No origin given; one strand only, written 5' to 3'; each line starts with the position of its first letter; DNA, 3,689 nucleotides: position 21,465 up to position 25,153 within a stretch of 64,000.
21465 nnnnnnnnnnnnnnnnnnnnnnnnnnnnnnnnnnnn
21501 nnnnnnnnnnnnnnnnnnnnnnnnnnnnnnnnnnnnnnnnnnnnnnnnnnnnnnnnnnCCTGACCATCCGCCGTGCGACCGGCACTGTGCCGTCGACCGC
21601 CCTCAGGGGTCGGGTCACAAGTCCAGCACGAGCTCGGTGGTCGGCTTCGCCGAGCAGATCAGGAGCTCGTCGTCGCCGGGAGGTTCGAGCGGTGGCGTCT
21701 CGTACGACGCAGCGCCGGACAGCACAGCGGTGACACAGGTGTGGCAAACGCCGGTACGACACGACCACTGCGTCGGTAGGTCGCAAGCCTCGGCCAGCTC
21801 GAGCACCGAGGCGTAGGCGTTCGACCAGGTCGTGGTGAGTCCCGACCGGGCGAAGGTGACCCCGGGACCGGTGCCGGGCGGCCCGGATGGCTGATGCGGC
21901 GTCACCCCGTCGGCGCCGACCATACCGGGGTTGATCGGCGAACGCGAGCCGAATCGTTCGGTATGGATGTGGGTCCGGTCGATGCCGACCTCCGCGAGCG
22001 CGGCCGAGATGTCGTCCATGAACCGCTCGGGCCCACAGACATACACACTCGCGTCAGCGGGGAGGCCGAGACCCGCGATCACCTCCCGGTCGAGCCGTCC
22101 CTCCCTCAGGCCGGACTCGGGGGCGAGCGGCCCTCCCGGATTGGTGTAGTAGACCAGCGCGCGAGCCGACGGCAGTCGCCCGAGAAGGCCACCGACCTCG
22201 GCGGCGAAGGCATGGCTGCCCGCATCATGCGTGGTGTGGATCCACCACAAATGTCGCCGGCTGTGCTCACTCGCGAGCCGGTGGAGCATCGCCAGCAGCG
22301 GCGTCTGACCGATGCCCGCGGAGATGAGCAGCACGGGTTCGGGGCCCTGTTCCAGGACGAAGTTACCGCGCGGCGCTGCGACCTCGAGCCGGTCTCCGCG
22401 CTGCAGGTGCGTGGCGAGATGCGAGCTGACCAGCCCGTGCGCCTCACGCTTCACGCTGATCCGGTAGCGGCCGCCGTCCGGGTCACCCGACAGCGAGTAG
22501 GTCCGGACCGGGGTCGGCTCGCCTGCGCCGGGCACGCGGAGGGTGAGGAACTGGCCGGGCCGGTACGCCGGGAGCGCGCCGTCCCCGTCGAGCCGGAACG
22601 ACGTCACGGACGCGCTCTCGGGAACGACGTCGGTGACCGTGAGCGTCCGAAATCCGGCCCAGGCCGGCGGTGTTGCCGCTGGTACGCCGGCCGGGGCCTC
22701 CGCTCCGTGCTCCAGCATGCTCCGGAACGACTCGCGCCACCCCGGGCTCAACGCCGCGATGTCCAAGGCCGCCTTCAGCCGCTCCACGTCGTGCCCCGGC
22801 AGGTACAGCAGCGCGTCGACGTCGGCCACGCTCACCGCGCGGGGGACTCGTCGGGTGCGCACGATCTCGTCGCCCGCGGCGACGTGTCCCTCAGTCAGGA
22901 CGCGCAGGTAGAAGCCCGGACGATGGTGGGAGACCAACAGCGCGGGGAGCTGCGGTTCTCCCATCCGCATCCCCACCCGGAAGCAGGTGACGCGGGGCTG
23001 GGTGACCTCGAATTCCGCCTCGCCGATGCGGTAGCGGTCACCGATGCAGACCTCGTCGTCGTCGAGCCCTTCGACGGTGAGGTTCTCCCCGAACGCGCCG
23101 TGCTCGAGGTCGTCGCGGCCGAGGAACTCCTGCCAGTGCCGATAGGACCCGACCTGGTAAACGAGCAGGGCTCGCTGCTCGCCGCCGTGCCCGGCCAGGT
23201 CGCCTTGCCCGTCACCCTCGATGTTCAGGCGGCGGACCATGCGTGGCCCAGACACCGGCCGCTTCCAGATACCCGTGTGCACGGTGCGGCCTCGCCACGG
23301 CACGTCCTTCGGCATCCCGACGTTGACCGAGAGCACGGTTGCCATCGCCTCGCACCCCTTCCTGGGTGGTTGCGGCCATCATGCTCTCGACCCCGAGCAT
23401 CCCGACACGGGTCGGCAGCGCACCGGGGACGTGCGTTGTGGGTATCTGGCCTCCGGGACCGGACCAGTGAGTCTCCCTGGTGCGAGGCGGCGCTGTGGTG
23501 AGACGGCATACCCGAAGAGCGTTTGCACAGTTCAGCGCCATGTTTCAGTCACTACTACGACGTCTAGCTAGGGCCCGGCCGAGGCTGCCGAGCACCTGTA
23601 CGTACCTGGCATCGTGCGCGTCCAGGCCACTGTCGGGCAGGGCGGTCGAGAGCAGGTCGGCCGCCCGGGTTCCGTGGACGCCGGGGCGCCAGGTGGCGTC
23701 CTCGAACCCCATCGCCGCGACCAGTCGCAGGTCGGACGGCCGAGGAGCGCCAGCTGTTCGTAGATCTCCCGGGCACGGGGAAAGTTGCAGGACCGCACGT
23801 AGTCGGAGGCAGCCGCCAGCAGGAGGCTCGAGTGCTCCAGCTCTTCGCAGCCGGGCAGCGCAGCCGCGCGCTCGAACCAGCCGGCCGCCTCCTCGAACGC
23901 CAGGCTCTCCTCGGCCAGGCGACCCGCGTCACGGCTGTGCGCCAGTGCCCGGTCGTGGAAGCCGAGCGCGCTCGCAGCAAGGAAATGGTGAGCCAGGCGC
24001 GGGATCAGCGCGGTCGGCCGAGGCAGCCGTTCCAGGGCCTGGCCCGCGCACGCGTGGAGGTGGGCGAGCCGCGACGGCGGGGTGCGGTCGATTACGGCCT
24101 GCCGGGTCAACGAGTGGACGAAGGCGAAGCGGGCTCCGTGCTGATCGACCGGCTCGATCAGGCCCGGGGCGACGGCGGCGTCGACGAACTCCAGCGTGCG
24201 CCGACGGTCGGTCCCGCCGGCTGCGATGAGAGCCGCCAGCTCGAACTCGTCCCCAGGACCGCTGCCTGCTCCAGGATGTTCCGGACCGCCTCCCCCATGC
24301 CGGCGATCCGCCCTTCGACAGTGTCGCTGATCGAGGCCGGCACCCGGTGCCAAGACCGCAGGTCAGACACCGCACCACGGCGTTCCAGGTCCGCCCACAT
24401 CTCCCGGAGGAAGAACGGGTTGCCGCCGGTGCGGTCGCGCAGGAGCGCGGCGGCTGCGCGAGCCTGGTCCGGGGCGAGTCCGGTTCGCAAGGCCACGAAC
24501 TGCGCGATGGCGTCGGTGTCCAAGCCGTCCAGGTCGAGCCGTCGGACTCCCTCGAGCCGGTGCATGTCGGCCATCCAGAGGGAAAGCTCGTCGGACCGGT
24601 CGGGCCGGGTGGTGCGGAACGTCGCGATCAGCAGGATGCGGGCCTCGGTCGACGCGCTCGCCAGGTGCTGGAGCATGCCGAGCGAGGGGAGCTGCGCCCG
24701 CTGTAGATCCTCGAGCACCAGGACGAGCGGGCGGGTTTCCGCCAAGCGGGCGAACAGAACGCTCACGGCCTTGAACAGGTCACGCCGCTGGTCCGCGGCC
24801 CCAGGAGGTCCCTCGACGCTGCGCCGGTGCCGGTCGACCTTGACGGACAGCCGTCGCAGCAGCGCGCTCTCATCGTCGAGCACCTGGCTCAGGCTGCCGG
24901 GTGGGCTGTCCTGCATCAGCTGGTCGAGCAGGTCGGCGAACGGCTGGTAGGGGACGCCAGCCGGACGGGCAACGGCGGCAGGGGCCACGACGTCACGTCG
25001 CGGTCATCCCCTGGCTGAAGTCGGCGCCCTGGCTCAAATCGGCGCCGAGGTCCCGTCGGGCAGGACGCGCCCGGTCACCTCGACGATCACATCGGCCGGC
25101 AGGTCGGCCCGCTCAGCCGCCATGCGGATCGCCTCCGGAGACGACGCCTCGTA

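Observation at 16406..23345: Candidate redox/detoxification module under a (now frameshifted) NarL-type two-component system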

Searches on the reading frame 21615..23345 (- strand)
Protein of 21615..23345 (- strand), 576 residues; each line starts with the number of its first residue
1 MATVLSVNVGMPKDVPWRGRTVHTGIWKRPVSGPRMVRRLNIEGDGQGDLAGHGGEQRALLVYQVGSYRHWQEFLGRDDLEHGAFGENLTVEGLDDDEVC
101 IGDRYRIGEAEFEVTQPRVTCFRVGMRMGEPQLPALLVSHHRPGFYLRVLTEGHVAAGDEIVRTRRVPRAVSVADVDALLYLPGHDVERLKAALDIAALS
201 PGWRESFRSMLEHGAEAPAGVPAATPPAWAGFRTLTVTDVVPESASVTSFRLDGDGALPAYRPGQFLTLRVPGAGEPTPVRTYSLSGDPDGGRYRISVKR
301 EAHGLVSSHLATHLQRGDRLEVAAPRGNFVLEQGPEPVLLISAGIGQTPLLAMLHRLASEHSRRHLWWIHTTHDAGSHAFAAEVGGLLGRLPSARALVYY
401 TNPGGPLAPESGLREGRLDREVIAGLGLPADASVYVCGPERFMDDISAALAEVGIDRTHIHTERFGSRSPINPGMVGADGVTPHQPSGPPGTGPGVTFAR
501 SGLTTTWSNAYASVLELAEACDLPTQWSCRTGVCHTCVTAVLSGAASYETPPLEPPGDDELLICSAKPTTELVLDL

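Call 4: search_protein_families(library=pfam, proteins=[window:21615-23345:-], max_evalue=0.01)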
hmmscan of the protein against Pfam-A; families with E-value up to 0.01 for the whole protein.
window:21615-23345:- (576 aa): 6 families
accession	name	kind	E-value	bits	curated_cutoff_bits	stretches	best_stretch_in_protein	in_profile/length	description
PF03473.23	MOSC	-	1.1e-34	119.4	22.7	1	52-161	4-119/120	MOSC domain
PF03475.19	YiiM_3-alpha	-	2.4e-14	53.4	22.7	1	171-214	1-44/44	YiiM-like, 3-alpha helix domain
PF00175.26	NAD_binding_1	-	4.6e-10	40.5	22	1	340-446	1-107/109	Oxidoreductase NAD-binding domain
PF00970.30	FAD_binding_6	-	9.4e-10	39.2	21.1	1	235-329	4-97/99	Oxidoreductase FAD-binding domain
PF00111.32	Fer2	-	1.7e-07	31.5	21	1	509-569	14-77/77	2Fe-2S iron-sulfur cluster binding domain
PF22290.1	DmmA-like_N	-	0.0074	17.2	33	0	434-460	98-124/124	Dimethylamine monooxygenase subunit DmmA-like, N-terminal domain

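Call 11: search_protein_families(library=ncbifam, proteins=[window:21615-23345:-], max_evalue=0.001)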
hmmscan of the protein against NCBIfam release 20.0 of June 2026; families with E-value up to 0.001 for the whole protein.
window:21615-23345:- (576 aa): 18 families
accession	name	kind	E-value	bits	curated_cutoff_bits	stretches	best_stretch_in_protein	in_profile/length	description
NF009805.0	PRK13289.1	equivalog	3.7e-64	217.1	432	1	227-469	149-396/399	NO-inducible flavohemoprotein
TIGR02160.1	PA_CoA_Oxy5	hypoth_equivalog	6.9e-36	123.8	420.8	1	234-572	3-346/352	1,2-phenylacetyl-CoA epoxidase subunit PaaE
NF008577.1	PRK11536.1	equivalog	5.2e-30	104.5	294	1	23-212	19-209/222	6-hydroxyaminopurine reductase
NF007964.0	PRK10684.1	equivalog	3.7e-28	98.4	383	1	234-547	11-302/333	NADH oxidoreductase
NF040810.1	BenC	equivalog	5.8e-27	94.7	430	1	236-466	108-331/333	benzoate 1,2-dioxygenase electron transfer component BenC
NF058606.1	GlBtMonoRdsGbcB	equivalog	3.6e-25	88.6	500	1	233-548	14-331/362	glycine betaine monooxygenase reductase subunit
NF045803.1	MethMoxFADbindMmoC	equivalog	5e-22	78.1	500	1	260-465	139-340/343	aromatic/alkene monooxygenase hydroxylase FAD-binding subunit MmoC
NF008822.0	PRK11872.1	equivalog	3.3e-18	65.8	402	1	240-466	116-336/341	anthranilate 1,2-dioxygenase electron transfer component AntC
NF000796.0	PRK00054.1-1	equivalog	1.5e-11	44.1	224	1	234-362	5-117/254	dihydroorotate dehydrogenase electron transfer subunit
NF007985.1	PRK10713.1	equivalog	1.6e-10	40.4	75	1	497-576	2-81/81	class I ribonucleotide reductase maintenance protein YfaE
NF004317.0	PRK05713.1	equivalog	4.3e-10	39.3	338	1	237-391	96-248/312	iron-sulfur-binding ferredoxin reductase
NF011069.0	PRK14499.1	equivalog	1.8e-07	30.6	457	1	25-161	175-303/308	cyclic pyranopterin monophosphate synthase MoaC/MOSC-domain-containing protein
NF040835.1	sulfhyd_HydG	equivalog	7.5e-07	28.7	650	1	260-460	49-243/292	NADPH-dependent hydrogenase/sulfhydrogenase 1 subunit gamma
TIGR01941.1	nqrF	equivalog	1.4e-06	27.5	295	1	303-467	239-405/405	NADH:ubiquinone reductase (Na(+)-transporting) subunit F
NF006220.0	PRK08345.1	subfamily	3.9e-06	26.3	395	1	260-384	42-163/294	cytochrome-c3 hydrogenase subunit gamma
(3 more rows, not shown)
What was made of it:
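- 21615..23345 (-): YiiM-type MOSC + 3-alpha + FAD_binding_6 + NAD_binding_1 + 2Fe-2S ferredoxin fusion, 576 aa. This is a self-contained NAD(P)H-to-Moco electron chain. NCBIfam YiiM model NF008577 scores 104.5 bits against a cut-off of 294 (call 11).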

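Call 28: list_cluster_members(proteins=[P0001, P0002, window:21615-23345:-, window:20845-21558:+])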
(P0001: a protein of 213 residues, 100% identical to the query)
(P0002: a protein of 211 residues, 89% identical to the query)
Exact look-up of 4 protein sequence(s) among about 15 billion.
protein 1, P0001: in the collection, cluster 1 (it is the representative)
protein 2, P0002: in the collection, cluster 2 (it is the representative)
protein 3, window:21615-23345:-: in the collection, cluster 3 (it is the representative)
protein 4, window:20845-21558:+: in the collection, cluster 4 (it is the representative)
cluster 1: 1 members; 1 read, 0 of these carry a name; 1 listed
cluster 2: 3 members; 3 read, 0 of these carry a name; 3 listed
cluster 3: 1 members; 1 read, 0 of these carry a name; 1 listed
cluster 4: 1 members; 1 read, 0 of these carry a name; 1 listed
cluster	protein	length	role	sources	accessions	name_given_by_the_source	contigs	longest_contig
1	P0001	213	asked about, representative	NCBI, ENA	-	-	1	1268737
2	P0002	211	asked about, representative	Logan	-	-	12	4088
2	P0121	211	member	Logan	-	-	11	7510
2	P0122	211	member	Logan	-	-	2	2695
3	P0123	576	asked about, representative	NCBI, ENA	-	-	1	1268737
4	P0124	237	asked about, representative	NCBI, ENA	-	-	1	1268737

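Call 69: find_related_loci(query=window:21615-23345:-, collection=metagenome_contigs, flank=8000)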
Query window:21615-23345:- (576 aa) in metagenome_contigs; peptide patterns used: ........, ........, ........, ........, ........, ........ (x = any residue, [..] = any of these).
326 stretches matched a pattern; 234 encode a relative of the query (tblastn E <= 1e-3); the best 80 are kept; 80 distinct loci.
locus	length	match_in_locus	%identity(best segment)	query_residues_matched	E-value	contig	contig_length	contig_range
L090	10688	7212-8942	89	1-576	0e+0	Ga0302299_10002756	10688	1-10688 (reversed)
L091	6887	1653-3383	79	1-576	0e+0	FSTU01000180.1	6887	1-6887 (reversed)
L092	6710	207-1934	81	1-576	0e+0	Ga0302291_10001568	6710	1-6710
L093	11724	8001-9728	81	1-576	0e+0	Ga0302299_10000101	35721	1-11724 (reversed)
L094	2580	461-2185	78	1-576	0e+0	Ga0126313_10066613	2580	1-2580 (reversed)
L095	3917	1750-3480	77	1-576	0e+0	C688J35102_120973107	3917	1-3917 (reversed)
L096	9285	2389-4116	76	1-576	0e+0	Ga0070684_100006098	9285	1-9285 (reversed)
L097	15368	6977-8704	76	1-576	0e+0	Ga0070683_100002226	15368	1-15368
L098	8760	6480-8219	72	1-576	0e+0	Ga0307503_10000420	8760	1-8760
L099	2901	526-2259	73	1-576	0e+0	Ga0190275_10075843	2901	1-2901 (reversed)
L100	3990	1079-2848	68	1-576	0e+0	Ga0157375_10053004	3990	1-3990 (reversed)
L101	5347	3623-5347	68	1-561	0e+0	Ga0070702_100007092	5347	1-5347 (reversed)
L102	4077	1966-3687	63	6-576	0e+0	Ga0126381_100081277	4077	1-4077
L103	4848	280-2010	61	3-576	0e+0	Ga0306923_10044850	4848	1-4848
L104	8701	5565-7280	61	2-576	0e+0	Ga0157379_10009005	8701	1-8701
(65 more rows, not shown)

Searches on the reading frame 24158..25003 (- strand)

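Call 4: search_protein_families(library=pfam, proteins=[window:24158-24988:-], max_evalue=0.01)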
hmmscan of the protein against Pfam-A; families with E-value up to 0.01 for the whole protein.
window:24158-24988:- (276 aa): 1 family
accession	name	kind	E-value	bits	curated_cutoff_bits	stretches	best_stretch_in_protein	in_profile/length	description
PF13191.12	AAA_16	-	1.7e-08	35.6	32.6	1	12-121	64-167/167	AAA ATPase domain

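Call 25: search_protein_families(library=pfam, proteins=[window:24158-25003:-], max_evalue=0.001)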
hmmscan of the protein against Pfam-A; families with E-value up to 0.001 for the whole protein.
window:24158-25003:- (281 aa): 1 family
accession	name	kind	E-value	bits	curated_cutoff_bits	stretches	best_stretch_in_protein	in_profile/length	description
PF13191.12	AAA_16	-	1.1e-08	36.2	32.6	1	14-126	63-167/167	AAA ATPase domain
